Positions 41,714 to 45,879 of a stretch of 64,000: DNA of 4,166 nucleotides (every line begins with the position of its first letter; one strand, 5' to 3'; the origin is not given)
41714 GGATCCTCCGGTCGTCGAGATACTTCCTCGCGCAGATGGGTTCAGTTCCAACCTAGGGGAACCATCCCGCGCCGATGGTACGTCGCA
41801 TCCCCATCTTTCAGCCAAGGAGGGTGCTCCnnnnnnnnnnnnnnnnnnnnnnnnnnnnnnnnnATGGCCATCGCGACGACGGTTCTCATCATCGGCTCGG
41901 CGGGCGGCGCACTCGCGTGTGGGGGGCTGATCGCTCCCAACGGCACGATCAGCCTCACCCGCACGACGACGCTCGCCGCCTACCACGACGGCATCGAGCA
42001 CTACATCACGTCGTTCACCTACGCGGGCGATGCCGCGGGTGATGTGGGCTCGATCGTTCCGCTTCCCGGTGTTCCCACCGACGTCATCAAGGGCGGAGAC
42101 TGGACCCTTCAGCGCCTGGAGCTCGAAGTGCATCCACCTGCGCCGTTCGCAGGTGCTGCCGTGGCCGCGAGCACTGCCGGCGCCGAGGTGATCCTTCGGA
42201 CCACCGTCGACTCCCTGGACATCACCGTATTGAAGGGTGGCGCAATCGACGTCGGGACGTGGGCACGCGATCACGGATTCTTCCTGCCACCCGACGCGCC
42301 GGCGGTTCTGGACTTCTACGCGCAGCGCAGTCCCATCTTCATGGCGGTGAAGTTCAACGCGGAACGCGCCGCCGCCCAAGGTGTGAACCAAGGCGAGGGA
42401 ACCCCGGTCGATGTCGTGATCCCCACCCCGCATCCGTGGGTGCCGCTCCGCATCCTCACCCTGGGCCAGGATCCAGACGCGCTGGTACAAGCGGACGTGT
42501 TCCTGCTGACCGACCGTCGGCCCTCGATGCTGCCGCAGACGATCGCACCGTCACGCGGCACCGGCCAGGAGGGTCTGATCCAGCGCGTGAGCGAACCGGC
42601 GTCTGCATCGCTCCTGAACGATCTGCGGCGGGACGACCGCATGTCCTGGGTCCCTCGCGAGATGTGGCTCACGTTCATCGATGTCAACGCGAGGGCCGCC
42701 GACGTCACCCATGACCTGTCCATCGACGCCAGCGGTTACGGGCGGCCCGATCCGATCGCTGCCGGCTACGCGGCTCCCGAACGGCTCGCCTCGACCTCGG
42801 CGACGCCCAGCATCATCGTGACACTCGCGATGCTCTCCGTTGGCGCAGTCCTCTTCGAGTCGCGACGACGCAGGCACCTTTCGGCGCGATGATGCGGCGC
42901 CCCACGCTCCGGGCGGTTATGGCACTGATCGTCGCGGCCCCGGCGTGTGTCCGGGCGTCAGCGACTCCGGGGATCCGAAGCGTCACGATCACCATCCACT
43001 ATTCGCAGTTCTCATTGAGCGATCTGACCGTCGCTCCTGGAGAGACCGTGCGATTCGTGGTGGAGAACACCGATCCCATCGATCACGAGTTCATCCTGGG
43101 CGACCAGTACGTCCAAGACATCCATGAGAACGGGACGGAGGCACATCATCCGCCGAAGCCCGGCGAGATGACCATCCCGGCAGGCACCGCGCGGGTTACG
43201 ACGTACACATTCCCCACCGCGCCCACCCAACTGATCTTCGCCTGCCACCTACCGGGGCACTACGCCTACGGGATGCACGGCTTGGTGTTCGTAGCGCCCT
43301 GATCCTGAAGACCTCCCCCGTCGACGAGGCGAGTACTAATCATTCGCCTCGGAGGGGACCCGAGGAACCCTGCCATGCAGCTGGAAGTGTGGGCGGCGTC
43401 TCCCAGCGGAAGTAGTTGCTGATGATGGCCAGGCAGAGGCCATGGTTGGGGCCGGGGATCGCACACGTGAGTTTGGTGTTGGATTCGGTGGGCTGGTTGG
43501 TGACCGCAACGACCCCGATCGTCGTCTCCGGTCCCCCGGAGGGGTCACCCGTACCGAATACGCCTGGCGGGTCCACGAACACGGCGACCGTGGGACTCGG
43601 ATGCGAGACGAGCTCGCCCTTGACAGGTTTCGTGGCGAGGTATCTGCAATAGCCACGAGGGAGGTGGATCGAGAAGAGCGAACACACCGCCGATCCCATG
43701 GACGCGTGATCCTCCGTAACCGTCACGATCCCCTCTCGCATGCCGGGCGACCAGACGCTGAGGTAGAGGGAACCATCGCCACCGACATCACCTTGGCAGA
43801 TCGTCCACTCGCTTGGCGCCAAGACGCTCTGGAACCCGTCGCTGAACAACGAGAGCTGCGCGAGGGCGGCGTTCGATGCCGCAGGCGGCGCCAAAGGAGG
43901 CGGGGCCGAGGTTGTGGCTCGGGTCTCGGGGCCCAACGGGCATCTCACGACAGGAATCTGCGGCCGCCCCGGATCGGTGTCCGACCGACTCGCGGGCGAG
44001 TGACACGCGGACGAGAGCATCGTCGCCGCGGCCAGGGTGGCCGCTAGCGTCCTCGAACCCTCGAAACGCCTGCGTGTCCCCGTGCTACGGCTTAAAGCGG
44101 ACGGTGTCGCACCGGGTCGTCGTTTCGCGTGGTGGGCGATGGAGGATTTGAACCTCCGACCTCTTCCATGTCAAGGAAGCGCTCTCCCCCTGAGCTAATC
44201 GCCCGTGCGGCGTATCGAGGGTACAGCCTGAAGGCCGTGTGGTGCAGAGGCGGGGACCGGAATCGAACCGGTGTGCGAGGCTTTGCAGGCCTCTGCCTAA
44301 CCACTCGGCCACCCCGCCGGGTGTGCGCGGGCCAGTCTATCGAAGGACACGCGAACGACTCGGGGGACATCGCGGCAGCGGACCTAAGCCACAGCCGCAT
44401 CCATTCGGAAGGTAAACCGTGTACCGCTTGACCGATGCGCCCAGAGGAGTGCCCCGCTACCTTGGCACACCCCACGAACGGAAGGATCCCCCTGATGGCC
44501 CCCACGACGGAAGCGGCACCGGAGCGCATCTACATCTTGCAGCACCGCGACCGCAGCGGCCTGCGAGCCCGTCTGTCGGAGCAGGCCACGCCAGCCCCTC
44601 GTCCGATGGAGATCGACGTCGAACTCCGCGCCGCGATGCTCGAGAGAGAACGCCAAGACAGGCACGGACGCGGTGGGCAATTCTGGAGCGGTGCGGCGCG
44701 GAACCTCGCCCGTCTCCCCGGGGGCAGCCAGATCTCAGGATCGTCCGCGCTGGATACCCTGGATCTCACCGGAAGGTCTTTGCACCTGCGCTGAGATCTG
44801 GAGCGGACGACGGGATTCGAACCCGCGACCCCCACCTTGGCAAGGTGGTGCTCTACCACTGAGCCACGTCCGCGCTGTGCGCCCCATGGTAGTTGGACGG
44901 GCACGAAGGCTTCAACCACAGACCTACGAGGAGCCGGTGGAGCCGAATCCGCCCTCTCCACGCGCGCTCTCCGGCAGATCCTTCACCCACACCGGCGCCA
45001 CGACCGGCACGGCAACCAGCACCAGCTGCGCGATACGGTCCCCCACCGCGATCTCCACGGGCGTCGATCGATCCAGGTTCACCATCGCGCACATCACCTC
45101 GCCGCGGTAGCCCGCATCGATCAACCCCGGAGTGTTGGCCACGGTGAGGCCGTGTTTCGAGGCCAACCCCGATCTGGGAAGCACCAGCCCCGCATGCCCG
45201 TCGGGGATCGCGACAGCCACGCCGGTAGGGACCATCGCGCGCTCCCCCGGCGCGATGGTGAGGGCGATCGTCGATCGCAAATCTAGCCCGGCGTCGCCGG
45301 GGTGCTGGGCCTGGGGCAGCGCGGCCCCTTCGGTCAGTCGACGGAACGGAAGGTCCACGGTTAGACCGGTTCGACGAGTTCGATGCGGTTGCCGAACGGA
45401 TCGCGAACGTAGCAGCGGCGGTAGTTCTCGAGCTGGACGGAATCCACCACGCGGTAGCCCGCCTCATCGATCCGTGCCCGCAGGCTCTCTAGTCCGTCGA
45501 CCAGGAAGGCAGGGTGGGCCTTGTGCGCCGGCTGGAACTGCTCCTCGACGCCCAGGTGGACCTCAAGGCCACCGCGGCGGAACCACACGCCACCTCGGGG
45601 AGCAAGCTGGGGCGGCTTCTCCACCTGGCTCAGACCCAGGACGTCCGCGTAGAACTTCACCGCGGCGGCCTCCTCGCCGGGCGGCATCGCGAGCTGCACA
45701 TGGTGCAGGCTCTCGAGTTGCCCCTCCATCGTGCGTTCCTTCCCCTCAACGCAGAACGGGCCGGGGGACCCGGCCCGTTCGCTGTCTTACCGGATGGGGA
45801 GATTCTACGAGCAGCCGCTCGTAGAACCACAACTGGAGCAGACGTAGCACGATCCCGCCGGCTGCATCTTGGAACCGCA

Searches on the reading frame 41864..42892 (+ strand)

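Call 29: search_protein_families(library=pfam, max_evalue=0.001, proteins=[window:41864-42892:+])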
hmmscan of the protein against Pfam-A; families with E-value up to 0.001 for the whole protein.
window:41864-42892:+ (342 aa): 1 family
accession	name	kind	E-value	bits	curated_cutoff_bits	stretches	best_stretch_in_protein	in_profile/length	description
PF10092.14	DUF2330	-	4.9e-12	46.1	24.7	1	18-219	6-217/279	Uncharacterized protein conserved in bacteria (DUF2330)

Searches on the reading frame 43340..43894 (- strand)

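Call 29: search_protein_families(library=pfam, max_evalue=0.001, proteins=[window:43340-43894:-])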
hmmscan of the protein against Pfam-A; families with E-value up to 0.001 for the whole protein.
window:43340-43894:- (184 aa): 1 family
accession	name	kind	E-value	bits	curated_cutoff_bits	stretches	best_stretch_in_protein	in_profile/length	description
PF16142.10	DUF4850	-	0.00065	19.7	22.5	0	22-72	51-100/184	Domain of unknown function (DUF4850)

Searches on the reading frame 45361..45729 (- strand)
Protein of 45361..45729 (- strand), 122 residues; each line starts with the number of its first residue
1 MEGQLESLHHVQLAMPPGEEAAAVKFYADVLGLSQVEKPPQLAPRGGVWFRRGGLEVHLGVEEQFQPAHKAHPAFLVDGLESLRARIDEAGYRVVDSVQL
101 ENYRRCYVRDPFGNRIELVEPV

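Call 29: search_protein_families(library=pfam, max_evalue=0.001, proteins=[window:45361-45729:-])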
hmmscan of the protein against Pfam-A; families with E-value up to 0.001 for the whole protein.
window:45361-45729:- (122 aa): 2 families
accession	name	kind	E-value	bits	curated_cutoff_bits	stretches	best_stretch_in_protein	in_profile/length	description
PF00903.31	Glyoxalase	-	4.9e-10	40.3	20.6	1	9-118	3-121/121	Glyoxalase/Bleomycin resistance protein/Dioxygenase superfamily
PF18029.7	Glyoxalase_6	-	4.8e-07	30.9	23.6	1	21-119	10-106/106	Glyoxalase-like domain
